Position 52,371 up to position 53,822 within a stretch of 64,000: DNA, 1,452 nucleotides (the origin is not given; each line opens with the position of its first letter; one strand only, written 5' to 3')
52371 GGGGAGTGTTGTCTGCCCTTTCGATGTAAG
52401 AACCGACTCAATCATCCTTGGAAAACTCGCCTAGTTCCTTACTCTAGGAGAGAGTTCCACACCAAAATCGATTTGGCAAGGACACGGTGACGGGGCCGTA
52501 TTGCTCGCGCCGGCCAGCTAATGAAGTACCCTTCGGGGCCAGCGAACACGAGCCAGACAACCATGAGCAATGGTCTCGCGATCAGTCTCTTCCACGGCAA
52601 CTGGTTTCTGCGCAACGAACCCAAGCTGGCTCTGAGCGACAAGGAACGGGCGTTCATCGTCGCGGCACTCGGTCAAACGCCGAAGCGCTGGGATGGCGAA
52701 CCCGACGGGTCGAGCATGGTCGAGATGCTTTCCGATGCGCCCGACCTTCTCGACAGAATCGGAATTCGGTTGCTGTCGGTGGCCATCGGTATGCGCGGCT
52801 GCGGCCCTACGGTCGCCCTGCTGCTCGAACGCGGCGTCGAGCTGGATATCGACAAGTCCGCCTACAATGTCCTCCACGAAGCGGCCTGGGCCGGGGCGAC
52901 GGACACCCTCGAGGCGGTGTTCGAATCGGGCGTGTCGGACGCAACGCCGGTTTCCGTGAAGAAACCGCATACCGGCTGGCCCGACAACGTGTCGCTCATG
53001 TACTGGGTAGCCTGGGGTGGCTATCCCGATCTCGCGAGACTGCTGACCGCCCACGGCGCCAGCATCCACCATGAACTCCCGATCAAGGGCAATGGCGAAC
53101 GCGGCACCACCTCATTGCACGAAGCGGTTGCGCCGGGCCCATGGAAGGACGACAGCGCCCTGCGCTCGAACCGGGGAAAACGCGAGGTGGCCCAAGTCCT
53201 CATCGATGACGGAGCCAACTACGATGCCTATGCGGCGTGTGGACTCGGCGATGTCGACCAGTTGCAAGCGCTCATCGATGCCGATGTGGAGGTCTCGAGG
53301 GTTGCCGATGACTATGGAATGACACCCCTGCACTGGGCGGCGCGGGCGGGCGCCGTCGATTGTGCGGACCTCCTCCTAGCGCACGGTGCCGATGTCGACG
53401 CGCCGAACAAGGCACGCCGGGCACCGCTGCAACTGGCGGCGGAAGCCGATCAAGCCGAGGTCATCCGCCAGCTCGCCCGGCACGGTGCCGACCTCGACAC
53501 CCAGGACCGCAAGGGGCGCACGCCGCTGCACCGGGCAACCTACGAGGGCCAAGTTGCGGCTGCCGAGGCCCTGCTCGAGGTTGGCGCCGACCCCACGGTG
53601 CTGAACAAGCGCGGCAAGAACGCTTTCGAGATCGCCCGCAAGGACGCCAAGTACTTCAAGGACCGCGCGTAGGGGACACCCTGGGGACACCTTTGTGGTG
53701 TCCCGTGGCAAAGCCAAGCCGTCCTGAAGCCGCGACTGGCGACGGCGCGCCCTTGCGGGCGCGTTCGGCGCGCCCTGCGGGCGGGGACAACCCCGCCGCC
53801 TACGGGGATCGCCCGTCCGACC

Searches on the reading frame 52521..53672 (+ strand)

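Call 15: search_protein_families(library=pfam, proteins=[window:52521-53672:+])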
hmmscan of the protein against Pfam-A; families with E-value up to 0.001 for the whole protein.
window:52521-53672:+ (383 aa): 6 families
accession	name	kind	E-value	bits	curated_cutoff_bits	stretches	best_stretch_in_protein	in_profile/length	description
PF12796.13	Ank_2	-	3.2e-33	114.6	27.3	2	297-360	27-88/90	Ankyrin repeats (3 copies)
PF00023.36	Ank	-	2e-29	100.4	21.1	2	265-297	1-33/33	Ankyrin repeat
PF13637.12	Ank_4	-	5.7e-25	87.3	22.7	3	238-286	3-50/50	Ankyrin repeats (many copies)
PF13606.12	Ank_3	-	1e-20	71.8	22.3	1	265-294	1-30/30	Ankyrin repeat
PF13857.12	Ank_5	-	5.4e-19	68.5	27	2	318-372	1-56/56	Ankyrin repeats (many copies)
PF24521.3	Ank_KRIT1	-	1.6e-06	28.4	80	0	239-336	25-122/149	KRIT1 ankyrin-repeats domain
